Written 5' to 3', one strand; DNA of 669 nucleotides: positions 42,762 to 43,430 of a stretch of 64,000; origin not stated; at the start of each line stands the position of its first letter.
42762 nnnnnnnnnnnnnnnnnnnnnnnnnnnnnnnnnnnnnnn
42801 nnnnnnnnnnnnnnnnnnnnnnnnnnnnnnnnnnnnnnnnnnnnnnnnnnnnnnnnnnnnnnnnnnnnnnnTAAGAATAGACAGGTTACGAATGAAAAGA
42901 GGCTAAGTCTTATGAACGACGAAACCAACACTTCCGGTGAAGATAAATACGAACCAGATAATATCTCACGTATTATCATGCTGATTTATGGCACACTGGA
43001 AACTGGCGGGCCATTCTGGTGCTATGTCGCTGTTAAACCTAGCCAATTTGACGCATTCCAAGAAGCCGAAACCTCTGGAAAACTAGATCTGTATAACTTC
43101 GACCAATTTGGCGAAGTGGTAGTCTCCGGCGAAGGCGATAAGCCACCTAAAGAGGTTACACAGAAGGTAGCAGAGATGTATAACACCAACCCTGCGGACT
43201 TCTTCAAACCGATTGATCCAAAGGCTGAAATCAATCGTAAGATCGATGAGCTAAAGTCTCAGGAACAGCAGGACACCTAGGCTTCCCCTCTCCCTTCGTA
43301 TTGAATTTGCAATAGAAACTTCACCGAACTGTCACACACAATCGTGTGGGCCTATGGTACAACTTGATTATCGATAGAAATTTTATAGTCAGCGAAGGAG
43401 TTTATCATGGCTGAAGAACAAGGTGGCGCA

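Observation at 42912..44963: Trio with no recognisable family after acnA: a small acidic protein plus two doubly anchored membrane proteins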

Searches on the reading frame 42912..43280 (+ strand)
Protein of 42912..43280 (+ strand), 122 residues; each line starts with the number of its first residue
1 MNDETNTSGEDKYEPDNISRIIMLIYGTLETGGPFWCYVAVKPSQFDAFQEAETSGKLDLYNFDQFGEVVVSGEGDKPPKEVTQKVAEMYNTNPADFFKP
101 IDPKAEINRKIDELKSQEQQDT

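Call 3: search_protein_families(library=pfam, proteins=[window:42912-43280:+], max_evalue=1)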
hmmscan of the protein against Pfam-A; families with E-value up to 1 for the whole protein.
window:42912-43280:+ (122 aa): 0 families

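Call 4: search_protein_families(library=ncbifam, proteins=[window:42912-43280:+], max_evalue=1)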
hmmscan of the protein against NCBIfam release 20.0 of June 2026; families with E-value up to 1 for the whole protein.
window:42912-43280:+ (122 aa): 0 families

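Call 7: find_homologous_proteins(query=window:42912-43280:+, max_evalue=0.01)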
Query window:42912-43280:+ (122 aa): 205 proteins with E <= 0.01 among 205 candidates; the best 120 are listed.
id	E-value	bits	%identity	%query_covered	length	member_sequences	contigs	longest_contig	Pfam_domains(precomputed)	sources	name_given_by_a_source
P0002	1.5e-76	272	100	100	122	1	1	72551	-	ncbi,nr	ncbi:MAG: hypothetical protein MRY32_08360 [Rickettsiales bacterium]|nr:hypothetical protein [Ricket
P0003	2.3e-54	201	73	98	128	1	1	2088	-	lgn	-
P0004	7.1e-54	199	75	91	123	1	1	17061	-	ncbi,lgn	-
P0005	9.7e-53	195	72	98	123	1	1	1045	-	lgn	-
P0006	2.2e-52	194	73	94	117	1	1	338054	-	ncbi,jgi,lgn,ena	-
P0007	5.8e-51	190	71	97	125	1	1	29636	-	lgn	-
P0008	1.4e-50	188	71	94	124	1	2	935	-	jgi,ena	jgi:hypothetical protein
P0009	1.6e-50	188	70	98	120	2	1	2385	-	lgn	-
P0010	2.3e-50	188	71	98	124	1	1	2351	-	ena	-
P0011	3.1e-50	187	71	96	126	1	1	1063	-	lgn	-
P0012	3.6e-50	187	69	95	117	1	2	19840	-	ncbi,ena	-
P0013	1.0e-49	186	67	94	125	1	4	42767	-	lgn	-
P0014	1.1e-49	185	69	92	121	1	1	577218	-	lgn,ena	-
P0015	1.2e-49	185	68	98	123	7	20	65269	-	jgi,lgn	jgi:hypothetical protein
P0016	2.5e-49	184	68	98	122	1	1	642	-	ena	-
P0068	3.2e-46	174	64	95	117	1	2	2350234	-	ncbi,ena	-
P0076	9.6e-46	173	65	93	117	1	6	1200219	-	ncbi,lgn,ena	-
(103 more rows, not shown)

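Call 9: find_encoding_contigs(protein=P0068, flank=6000, max_places=3)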
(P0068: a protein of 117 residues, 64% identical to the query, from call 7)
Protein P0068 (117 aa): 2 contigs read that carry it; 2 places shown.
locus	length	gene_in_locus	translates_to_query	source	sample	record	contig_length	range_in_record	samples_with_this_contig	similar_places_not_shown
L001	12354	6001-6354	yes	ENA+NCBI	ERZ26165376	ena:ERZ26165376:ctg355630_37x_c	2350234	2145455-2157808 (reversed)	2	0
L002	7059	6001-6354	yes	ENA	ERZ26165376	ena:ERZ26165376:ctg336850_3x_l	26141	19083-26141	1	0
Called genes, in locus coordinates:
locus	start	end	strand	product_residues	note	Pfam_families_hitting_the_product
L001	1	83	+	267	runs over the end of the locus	PF00135:COesterase, PF20434:BD-FAE, PF07859:Abhydrolase_3, PF00326:Peptidase_S9 (weak)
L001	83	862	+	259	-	PF01026:TatD_DNase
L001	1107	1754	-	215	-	PF03379:CcmB, PF13346:ABC2_membrane_5 (weak)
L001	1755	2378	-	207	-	PF00005:ABC_tran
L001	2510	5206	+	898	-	PF00330:Aconitase, PF00694:Aconitase_C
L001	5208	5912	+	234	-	PF00657:Lipase_GDSL, PF13472:Lipase_GDSL_2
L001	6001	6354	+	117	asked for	-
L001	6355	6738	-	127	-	-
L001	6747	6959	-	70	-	-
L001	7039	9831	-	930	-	PF12705:PDDEXK_1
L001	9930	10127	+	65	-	-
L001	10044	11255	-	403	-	-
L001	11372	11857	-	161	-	PF01668:SmpB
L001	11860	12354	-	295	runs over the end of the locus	PF00701:DHDPS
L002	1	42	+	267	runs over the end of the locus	PF00135:COesterase, PF20434:BD-FAE, PF07859:Abhydrolase_3, PF12697:Abhydrolase_6 (weak), PF00326:Peptidase_S9 (weak)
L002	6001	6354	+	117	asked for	-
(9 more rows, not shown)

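Call 10: find_encoding_contigs(protein=P0076, flank=6000, max_places=3)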
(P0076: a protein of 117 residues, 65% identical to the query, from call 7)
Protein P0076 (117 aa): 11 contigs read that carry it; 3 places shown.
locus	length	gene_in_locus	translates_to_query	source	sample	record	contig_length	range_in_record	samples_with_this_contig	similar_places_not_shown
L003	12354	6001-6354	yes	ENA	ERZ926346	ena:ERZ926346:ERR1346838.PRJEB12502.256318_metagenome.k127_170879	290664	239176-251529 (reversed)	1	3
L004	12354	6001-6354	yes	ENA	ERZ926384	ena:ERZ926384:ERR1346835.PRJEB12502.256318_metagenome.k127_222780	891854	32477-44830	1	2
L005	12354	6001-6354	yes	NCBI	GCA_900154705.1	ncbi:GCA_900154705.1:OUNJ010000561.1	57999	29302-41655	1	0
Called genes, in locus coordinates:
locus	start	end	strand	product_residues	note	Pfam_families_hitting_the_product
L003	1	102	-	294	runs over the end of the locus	PF00300:His_Phos_1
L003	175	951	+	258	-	PF01026:TatD_DNase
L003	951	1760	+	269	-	PF00753:Lactamase_B, PF13483:Lactamase_B_3 (weak), PF23023:Anti-Pycsar_Apyc1, PF12706:Lactamase_B_2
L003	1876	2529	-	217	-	PF03379:CcmB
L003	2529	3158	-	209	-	PF13555:AAA_29 (weak), PF00005:ABC_tran, PF02463:SMC_N (faint), PF13304:AAA_21 (faint)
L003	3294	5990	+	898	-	PF00330:Aconitase, PF00694:Aconitase_C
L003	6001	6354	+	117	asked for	-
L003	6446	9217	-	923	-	PF12705:PDDEXK_1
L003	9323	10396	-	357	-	-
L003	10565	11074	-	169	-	PF01668:SmpB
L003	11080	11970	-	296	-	PF00701:DHDPS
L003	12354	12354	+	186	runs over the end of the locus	PF01169:GDT1, PF01925:TauE (faint), PF01169:GDT1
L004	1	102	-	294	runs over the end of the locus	PF00300:His_Phos_1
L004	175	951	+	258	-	PF01026:TatD_DNase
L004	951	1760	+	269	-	PF00753:Lactamase_B, PF13483:Lactamase_B_3 (weak), PF23023:Anti-Pycsar_Apyc1, PF12706:Lactamase_B_2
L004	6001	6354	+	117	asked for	-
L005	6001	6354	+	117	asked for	-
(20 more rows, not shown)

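Call 11: find_encoding_contigs(protein=P0006, flank=6000, max_places=3)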
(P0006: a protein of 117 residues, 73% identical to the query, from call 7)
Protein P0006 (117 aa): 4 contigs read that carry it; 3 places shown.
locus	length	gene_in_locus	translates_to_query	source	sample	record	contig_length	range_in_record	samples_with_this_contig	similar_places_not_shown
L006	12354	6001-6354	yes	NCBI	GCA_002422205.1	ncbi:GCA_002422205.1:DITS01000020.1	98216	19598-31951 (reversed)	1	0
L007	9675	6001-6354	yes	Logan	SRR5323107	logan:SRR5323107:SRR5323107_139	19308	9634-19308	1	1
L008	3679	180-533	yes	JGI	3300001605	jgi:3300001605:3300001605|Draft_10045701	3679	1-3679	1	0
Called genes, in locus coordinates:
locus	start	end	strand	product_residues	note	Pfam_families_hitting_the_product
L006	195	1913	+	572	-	PF01593:Amino_oxidase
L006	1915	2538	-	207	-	PF03379:CcmB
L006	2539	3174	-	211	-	PF13555:AAA_29 (faint), PF00005:ABC_tran, PF02463:SMC_N (faint)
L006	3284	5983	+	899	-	PF00330:Aconitase, PF00694:Aconitase_C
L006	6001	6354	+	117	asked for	-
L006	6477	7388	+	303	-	-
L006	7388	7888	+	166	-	-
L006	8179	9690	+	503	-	-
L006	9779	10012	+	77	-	-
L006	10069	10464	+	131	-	-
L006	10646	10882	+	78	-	-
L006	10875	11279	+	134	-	-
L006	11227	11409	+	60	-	-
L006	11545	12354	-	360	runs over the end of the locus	PF22667:Lon_lid, PF05362:Lon_C, PF13541:ChlI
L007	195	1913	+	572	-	PF01593:Amino_oxidase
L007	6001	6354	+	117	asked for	-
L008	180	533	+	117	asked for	-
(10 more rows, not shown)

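Call 18: find_related_loci(query=A1, collection=genome_contigs, flank=10000)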
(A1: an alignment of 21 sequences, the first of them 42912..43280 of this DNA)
Query A1 (122 aa) in genome_contigs; peptide patterns used: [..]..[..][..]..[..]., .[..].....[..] (x = any residue, [..] = any of these).
204 stretches matched a pattern; 78 encode a relative of the query (tblastn E <= 1e-3); 75 distinct loci.
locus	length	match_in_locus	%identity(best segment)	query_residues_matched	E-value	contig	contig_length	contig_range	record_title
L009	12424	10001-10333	75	9-119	1e-57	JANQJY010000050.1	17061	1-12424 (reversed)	MAG: Rickettsiales bacterium isolate PL25a_bin.132 k99_3293142, whole genome shotgun sequence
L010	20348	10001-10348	72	5-120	2e-56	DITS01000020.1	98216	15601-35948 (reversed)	MAG TPA_asm: Alphaproteobacteria bacterium UBA6178 UBA6178_contig_10824, whole genome shotgun sequence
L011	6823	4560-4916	71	1-119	4e-56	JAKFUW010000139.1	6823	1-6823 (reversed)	MAG: Alphaproteobacteria bacterium isolate D1_Bin_43 D1_0006256, whole genome shotgun sequence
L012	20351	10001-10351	68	1-119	8e-54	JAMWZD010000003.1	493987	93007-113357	MAG: Rickettsiales bacterium isolate MSM10 MSM10_3, whole genome shotgun sequence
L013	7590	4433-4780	66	5-120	1e-53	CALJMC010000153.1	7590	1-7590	MAG: uncultured Rickettsiales bacterium isolate H2_Bin_METABAT__2_sub_1 genome assembly, contig: c_000000198972, whole g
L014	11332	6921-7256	67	10-121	5e-53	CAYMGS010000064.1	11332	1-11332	MAG TPA_asm: uncultured Rickettsiales bacterium isolate SRP141376_co5_127 genome assembly, contig: NODE_14139_length_113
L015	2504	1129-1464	69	10-121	8e-53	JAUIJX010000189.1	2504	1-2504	MAG: Alphaproteobacteria bacterium isolate Co_bin.335 NODE_252517_length_2504_cov_0.753471, whole genome shotgun sequenc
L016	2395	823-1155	71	11-121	3e-52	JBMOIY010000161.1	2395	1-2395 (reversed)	MAG: Rickettsiales bacterium isolate Deming_bin.490 contig188974, whole genome shotgun sequence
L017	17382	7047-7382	67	10-121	1e-51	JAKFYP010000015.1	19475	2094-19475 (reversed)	MAG: Alphaproteobacteria bacterium isolate ND5_Bin_71 ND5_0002070, whole genome shotgun sequence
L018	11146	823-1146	68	11-118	1e-51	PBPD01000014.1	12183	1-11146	MAG: Rickettsiales bacterium isolate RS372 TaraRedSea_contig_91022, whole genome shotgun sequence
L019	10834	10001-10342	66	7-120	2e-51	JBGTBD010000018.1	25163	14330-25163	MAG: Rickettsiales bacterium isolate JTS-AC89 k141_2656658, whole genome shotgun sequence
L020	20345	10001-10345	66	1-120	3e-51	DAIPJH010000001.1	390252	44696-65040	MAG TPA_asm: Rickettsiales bacterium isolate CTOTU9729 NODE_1_length_390252_cov_13.307091, whole genome shotgun sequence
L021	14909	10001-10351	66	1-116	2e-51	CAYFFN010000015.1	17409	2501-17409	MAG TPA_asm: uncultured Azospirillaceae bacterium isolate ERP003628_co2_22 genome assembly, contig: NODE_2389_length_174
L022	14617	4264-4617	65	4-121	4e-51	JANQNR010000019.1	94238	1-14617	MAG: Rickettsiales bacterium isolate IP29b_bin.103 k99_2214500, whole genome shotgun sequence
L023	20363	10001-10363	67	2-118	5e-51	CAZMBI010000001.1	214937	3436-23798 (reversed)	MAG TPA_asm: uncultured Azospirillaceae bacterium isolate SRP141376_co5_81 genome assembly, contig: NODE_63_length_21493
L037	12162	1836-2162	61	10-118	9e-49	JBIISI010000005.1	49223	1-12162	MAG: Rickettsiales bacterium isolate ME2003-11-11_3300044715_group2_bin75 Rohwer_bin1997_scaffold_267_c1, whole genome s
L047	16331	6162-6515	60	1-118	3e-43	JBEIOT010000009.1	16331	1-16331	MAG: Azospirillum sp. isolate Sample-106-S6-bin-20 Sample_106_S6-bin_20-k141_1669548, whole genome shotgun sequence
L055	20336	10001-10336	52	2-113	2e-38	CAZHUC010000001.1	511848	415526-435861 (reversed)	MAG TPA_asm: uncultured Rickettsiales bacterium isolate SRP329715_co2_387 genome assembly, contig: NODE_11_length_511848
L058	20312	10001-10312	54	10-113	1e-36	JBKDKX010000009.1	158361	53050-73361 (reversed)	MAG: Alphaproteobacteria bacterium isolate samp_2119_metabat2_316 samp_2119_505598, whole genome shotgun sequence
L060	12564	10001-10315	57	7-111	1e-32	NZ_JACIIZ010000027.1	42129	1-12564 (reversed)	Nitrospirillum iridis strain DSM 22198 Ga0373326_27, whole genome shotgun sequence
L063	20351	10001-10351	60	4-120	6e-50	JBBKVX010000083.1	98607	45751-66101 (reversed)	MAG: Rickettsiales bacterium isolate metabat_bins.345 k119_2753134, whole genome shotgun sequence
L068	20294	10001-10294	48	4-101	1e-28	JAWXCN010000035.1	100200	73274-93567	MAG: Candidatus Hydrogenedentota bacterium isolate P2IB.85 k99_190952, whole genome shotgun sequence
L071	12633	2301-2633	65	10-120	6e-48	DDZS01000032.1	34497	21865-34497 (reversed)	MAG TPA_asm: Alphaproteobacteria bacterium UBA3002 UBA3002_contig_29919, whole genome shotgun sequence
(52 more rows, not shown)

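Call 35: predict_structure(alignment_id=A1)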
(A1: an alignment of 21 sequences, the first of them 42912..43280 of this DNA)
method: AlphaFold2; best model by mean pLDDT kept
length: 122 residues; sequences in the alignment: 21
mean_pLDDT: 80.7   pTM: 0.64
mean pLDDT of the five models: 80.7, 78.4, 76.0, 73.8, 73.7
residues with pLDDT >= 90: 20; 70-90: 88; 50-70: 6; < 50: 8
segments of 3 or more residues with pLDDT < 50: 1-8
pLDDT, mean of each block of 10 residues (from residue 1): 44 79 87 90 89 84 88 90 88 77 80 78 54
secondary structure, 60 per line:
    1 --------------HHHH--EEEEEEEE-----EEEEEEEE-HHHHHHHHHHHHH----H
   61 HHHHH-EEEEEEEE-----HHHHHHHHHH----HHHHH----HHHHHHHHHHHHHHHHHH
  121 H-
elements in order: H15-18 E21-28 E34-41 H43-55 H60-65 E67-74 H80-89 H94-98 H103-121

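Call 38: search_protein_families(library=pfam, proteins=[L055:12706-13233:-, L055:13424-14680:+, L058:11771-12229:+, L058:10875-11225:+, L060:10538-11698:+], max_evalue=0.01)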
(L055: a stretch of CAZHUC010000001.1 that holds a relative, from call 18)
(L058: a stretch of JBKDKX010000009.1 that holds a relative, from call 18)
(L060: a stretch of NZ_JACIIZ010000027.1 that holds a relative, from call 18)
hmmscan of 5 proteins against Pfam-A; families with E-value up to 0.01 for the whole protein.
L055:12706-13233:- (175 aa): 2 families
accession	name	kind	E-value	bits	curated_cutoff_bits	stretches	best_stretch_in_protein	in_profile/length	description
PF07879.16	PHB_acc_N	-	3.9e-30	104.2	25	1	10-70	1-61/61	PHB/PHA accumulation regulator DNA-binding domain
PF05233.18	PHB_acc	-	9e-16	58.1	27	1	74-113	1-40/40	PHB accumulation regulatory domain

L055:13424-14680:+ (418 aa): 7 families
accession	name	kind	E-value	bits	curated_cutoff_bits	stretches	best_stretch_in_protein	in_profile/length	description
PF00561.26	Abhydrolase_1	-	9.3e-11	42.3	25.8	1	133-398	2-243/245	alpha/beta hydrolase fold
PF07167.19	PhaC_N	-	1.3e-06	28.6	23.7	1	110-159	125-173/173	Poly-beta-hydroxybutyrate polymerase (PhaC) N-terminus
PF01738.24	DLH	-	7.6e-06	26.1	21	1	184-231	74-123/217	Dienelactone hydrolase family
PF12697.13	Abhydrolase_6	-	0.00041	21.5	26.3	1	160-395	24-206/217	Alpha/beta hydrolase family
PF00756.26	Esterase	-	0.00099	19.4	22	1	164-236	68-147/251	Putative esterase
PF09752.15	ABHD18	-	0.0042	16.7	21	0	197-237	168-208/351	Alpha/beta hydrolase domain containing 18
PF12146.15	Hydrolase_4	-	0.0083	15.9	27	0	200-245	72-117/239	Serine aminopeptidase, S33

L058:11771-12229:+ (152 aa): 0 families

L058:10875-11225:+ (116 aa): 0 families

L060:10538-11698:+ (386 aa): 0 families

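Call 39: fold_search(model_id=the predicted structure, library=pdb)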
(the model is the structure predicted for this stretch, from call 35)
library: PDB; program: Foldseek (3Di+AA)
matches with E <= 10: 403; with E <= 0.001: 0
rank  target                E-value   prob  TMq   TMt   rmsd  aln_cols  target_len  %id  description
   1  9foy_A                4.0e-01  0.23  0.24  0.06  11.7        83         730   12  Ternary complex of a Mycobacterium tuberculosis DNA gyrase core fusion with DNA and the inhibitor AMK32b (released 2024-08-07)
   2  7tbq_A                6.2e-01  0.20  0.25  0.10   8.6        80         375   15  LOV2-DARPIN fusion : D7 (released 2023-07-05)
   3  4ddq_D                6.2e-01  0.15  0.22  0.08  12.8        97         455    8  Structural plasticity of the Bacillus subtilis GyrA homodimer (released 2013-02-13)
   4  4hhd_A                1.1e+00  0.11  0.25  0.21  12.1        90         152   18  2.75 Angstrom resolution crystal structure of the A. thaliana LOV2 domain with an extended N-terminal A' helix (cryo d (released 2013-10-09)
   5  2wkr                  1.2e+00  0.15  0.26  0.12   8.9        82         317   13  Structure of a photoactivatable Rac1 containing the Lov2 C450M Mutant (released 2009-08-18)
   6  6gau_B                1.2e+00  0.14  0.24  0.04  12.1        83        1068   11  Extremely 'open' clamp structure of DNA gyrase: role of the Corynebacteriales GyrB specific insert (released 2019-02-20)
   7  7qf2                  1.2e+00  0.11  0.21  0.21   9.1        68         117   16  Structure of miniSOG reconstituted with riboflavin as a cofactor (released 2022-02-16)
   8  7qf4                  1.3e+00  0.11  0.20  0.21   9.2        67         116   16  Structure of the R57Q mutant of miniSOG expressed in E. coli in LB medium enriched with riboflavin (released 2022-02-16)
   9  8aa9_A                1.3e+00  0.02  0.14  0.11  13.9       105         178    8  Crystal structure of the Rpa1 AROD-OB-1 domains (released 2023-05-03)
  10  4ddq_F                1.4e+00  0.15  0.27  0.09  11.7        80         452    6  Structural plasticity of the Bacillus subtilis GyrA homodimer (released 2013-02-13)
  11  5bta_A                1.4e+00  0.12  0.24  0.08  11.7        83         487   12  Crystal structure of a topoisomerase II complex (released 2016-03-02)
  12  4uje_BB               1.4e+00  0.09  0.21  0.14  12.8       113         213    8  Regulation of the mammalian elongation cycle by 40S subunit rolling: a eukaryotic-specific ribosome rearrangement (released 2014-07-16)
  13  9hvq_V                1.5e+00  0.13  0.19  0.08   9.9        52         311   17  Structure of the transcribing Pol II-DSIF-PAF-SPT6-RECQL5 complex (released 2025-07-16)
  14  6ozj_A                1.5e+00  0.11  0.25  0.14   6.0        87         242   10  Crystal structure of Mus musculus (Mm) Endonuclease V in complex with a 23mer RNA oligo containing an inosine in the a (released 2019-09-04)
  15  7wrw_B                1.6e+00  0.14  0.23  0.05  13.0        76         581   16  Structure of Deinococcus radiodurans HerA (released 2023-02-01)
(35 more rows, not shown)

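Call 47: search_protein_families(library=padloc, proteins=[window:42912-43280:+], max_evalue=1)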
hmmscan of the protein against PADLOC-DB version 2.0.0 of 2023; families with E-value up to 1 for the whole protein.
window:42912-43280:+ (122 aa): 0 families

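Call 48: search_protein_families(library=phrogs, proteins=[window:42912-43280:+], max_evalue=1)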
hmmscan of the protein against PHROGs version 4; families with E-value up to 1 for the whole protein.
window:42912-43280:+ (122 aa): 1 family
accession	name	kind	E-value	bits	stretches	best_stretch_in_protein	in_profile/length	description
phrog_13696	-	unknown function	0.15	13.1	1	50-106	11-66/94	-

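Call 49: search_solved_structures(query=A1, max_evalue=10)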
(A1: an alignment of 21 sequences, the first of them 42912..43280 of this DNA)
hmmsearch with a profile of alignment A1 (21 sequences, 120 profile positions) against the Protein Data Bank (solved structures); distinct sequences matched with E-value up to 10: 0.
